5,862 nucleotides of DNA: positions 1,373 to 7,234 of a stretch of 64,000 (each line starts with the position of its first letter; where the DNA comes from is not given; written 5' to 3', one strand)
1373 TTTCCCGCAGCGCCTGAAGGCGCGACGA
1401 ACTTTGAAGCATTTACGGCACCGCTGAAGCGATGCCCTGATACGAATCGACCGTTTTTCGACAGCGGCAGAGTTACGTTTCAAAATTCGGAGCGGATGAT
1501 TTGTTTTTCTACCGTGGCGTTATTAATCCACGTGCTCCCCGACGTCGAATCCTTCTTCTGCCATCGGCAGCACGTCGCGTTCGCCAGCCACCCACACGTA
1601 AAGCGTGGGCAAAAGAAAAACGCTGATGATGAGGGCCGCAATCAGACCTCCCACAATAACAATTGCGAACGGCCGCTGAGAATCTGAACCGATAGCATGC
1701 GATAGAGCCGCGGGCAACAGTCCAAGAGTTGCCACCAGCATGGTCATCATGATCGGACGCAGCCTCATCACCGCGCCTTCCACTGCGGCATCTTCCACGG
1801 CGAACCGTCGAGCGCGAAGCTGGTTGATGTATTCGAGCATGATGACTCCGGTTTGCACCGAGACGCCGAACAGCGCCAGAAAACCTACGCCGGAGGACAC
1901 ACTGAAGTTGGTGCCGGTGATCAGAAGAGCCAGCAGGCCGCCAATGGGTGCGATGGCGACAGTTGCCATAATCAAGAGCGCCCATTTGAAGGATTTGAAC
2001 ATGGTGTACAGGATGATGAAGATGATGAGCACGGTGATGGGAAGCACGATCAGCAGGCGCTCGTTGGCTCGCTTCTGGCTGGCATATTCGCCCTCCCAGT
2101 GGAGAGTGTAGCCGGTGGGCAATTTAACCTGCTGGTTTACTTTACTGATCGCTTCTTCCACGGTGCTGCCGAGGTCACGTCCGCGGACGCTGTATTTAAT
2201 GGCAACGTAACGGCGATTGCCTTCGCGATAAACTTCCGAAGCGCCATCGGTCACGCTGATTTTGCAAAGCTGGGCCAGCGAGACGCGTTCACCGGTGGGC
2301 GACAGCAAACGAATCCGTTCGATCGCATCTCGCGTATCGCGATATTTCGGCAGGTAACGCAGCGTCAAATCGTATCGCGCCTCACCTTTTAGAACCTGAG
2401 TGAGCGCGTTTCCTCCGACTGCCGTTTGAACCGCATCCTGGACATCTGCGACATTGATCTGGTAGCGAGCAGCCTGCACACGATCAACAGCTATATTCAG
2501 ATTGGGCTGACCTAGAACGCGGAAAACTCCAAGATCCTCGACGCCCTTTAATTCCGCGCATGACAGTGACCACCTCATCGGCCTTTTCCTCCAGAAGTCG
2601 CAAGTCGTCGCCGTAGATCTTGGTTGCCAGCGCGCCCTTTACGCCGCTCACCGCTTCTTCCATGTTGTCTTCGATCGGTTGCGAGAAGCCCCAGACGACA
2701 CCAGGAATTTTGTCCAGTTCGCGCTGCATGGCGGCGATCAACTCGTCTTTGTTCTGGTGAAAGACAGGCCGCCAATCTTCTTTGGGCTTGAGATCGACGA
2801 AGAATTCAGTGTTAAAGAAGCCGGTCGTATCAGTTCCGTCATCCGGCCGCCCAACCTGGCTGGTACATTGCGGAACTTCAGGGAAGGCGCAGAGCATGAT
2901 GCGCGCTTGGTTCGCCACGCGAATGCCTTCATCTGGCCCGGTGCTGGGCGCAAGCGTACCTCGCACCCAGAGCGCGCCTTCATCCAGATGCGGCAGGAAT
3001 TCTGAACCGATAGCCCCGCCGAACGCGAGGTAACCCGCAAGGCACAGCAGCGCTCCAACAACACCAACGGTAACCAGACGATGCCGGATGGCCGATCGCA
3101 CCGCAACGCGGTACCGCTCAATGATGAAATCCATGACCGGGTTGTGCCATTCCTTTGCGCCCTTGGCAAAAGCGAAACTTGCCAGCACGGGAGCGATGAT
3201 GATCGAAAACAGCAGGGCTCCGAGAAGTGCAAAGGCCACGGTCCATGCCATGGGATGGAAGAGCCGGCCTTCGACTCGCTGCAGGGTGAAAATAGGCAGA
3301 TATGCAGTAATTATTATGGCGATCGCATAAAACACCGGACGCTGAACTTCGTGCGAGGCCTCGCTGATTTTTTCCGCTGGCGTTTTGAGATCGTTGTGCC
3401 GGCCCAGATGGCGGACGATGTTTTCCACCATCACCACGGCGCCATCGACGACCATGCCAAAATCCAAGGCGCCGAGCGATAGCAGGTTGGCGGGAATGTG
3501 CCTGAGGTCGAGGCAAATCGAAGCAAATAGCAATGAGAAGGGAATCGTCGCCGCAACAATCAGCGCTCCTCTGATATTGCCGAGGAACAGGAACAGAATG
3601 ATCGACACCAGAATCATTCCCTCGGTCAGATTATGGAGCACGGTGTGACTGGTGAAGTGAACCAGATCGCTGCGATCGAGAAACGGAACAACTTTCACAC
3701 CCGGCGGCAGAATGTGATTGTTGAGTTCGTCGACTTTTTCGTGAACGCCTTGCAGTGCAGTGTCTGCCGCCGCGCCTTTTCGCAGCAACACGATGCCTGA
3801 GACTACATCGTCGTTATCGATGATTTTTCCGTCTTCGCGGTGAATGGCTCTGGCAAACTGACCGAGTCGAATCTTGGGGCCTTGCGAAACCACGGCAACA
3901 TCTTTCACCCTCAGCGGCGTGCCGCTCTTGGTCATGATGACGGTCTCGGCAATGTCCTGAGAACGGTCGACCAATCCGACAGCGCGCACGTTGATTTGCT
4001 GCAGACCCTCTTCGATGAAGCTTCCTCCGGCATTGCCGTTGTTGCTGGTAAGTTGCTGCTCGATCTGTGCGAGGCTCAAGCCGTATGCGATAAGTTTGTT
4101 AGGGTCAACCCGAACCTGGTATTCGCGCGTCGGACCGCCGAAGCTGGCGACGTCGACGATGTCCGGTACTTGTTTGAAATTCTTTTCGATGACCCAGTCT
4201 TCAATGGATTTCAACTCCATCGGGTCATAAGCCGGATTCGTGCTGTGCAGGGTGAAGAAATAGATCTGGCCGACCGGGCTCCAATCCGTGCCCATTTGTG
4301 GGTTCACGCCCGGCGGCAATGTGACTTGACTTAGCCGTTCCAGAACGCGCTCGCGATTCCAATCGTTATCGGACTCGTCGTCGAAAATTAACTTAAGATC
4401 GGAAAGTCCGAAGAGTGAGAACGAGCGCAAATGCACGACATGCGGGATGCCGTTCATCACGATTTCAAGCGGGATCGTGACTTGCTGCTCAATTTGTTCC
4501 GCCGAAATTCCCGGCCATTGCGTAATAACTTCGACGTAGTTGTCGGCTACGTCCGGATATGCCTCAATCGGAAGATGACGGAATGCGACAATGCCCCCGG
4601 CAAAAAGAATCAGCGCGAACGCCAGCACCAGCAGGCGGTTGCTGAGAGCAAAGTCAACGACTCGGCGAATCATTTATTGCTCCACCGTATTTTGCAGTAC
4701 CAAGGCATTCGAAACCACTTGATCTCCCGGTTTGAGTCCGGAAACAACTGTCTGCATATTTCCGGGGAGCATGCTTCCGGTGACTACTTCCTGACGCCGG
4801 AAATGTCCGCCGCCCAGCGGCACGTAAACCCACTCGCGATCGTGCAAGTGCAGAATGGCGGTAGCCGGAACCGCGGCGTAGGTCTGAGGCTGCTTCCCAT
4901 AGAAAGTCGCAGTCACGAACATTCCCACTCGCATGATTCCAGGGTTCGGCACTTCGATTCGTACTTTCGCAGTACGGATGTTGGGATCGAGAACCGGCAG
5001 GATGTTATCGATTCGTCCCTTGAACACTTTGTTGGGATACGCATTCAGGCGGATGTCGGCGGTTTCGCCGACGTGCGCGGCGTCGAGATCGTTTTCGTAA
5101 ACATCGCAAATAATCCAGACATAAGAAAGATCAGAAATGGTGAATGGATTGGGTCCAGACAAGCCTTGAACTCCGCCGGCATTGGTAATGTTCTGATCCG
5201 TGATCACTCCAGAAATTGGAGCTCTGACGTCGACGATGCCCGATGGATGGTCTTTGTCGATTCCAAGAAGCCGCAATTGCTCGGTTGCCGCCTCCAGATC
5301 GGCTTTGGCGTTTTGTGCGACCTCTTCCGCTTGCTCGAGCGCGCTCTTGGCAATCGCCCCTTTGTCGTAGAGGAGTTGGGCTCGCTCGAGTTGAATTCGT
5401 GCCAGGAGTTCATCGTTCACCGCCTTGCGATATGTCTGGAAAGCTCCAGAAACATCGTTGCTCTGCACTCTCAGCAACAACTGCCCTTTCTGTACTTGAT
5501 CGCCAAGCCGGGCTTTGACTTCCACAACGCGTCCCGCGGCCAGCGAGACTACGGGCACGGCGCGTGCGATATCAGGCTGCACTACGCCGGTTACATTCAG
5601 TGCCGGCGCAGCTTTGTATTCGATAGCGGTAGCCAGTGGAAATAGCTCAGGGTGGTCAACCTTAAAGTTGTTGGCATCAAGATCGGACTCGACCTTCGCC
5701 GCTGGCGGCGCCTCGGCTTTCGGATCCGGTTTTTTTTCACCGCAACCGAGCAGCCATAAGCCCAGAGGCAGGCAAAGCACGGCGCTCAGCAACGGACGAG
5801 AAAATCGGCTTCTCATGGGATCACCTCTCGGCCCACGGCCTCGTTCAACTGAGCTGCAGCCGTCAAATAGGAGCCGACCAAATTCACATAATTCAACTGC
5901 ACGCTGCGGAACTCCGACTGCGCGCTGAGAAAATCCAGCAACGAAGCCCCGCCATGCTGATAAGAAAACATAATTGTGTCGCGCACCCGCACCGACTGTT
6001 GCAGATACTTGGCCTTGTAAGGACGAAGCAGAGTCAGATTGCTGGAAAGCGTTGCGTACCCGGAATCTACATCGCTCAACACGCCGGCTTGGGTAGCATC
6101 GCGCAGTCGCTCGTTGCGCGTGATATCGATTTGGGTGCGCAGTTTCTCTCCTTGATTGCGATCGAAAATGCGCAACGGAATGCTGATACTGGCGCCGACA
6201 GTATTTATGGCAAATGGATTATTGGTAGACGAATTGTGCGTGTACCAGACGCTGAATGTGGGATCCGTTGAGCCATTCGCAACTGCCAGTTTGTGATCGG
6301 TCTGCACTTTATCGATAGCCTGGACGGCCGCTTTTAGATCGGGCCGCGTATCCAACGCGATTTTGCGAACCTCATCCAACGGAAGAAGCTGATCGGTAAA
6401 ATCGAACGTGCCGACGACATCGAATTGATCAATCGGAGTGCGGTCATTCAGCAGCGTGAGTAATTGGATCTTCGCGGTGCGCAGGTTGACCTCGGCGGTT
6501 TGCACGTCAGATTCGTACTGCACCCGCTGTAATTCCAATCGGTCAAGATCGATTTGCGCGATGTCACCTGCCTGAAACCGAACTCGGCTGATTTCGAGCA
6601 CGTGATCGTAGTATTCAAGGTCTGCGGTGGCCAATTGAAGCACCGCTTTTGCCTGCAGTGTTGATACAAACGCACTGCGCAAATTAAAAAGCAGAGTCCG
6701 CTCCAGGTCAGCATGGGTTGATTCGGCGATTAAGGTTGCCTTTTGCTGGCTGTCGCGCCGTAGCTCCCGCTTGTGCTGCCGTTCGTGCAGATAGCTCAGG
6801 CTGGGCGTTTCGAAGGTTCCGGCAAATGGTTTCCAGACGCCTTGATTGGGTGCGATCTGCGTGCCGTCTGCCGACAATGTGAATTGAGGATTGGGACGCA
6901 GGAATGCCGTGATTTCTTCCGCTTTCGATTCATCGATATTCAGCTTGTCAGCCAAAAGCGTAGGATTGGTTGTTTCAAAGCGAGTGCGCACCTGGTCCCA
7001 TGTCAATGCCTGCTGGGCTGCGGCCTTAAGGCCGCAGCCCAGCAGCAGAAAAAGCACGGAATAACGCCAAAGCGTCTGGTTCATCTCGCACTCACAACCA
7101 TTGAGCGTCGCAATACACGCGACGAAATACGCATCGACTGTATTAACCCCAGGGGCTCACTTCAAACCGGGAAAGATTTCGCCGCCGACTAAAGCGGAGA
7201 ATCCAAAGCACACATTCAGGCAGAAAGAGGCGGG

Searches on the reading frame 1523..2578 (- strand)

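Call 89: search_protein_families(library=pfam, proteins=[window:1523-2578:-], max_evalue=0.00001)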
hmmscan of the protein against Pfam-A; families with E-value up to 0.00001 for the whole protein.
window:1523-2578:- (351 aa): 1 family
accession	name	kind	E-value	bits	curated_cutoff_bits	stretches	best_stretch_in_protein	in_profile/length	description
PF00873.25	ACR_tran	-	1.9e-89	301.1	28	1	9-330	698-1020/1021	AcrB/AcrD/AcrF family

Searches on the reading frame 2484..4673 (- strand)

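Call 89: search_protein_families(library=pfam, proteins=[window:2484-4673:-], max_evalue=0.00001)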
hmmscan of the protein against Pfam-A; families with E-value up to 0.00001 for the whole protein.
window:2484-4673:- (729 aa): 1 family
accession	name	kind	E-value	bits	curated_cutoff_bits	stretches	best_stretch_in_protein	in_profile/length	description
PF00873.25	ACR_tran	-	1.2e-149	500.4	28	1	6-710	2-701/1021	AcrB/AcrD/AcrF family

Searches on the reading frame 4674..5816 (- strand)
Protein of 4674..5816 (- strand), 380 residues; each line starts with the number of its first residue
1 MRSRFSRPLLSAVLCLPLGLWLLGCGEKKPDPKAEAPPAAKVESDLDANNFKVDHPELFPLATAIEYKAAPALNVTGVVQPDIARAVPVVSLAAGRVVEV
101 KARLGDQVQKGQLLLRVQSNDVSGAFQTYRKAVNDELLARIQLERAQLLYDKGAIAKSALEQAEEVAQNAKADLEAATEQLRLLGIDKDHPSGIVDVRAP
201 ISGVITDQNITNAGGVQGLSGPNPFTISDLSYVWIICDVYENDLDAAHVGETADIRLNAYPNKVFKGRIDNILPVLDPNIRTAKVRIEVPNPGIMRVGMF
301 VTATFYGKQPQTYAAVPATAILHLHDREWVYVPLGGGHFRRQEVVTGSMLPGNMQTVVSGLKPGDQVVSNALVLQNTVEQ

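Call 89: search_protein_families(library=pfam, proteins=[window:4674-5816:-], max_evalue=0.00001)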
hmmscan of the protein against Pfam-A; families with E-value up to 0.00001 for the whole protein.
window:4674-5816:- (380 aa): 2 families
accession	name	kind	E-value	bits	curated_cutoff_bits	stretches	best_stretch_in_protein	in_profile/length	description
PF16576.10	HlyD_D23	-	3.6e-41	141.2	30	1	71-301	4-214/214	Barrel-sandwich domain of CusB or HlyD membrane-fusion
PF13437.12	HlyD_3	-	2.6e-14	54.3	22.2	1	197-292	2-96/106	HlyD family secretion protein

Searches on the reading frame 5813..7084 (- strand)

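Call 89: search_protein_families(library=pfam, proteins=[window:5813-7084:-], max_evalue=0.00001)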
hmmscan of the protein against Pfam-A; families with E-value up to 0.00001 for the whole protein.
window:5813-7084:- (423 aa): 1 family
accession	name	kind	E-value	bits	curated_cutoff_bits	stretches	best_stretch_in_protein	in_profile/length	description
PF02321.23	OEP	-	3.4e-34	118.7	22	2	236-418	1-187/187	Outer membrane efflux protein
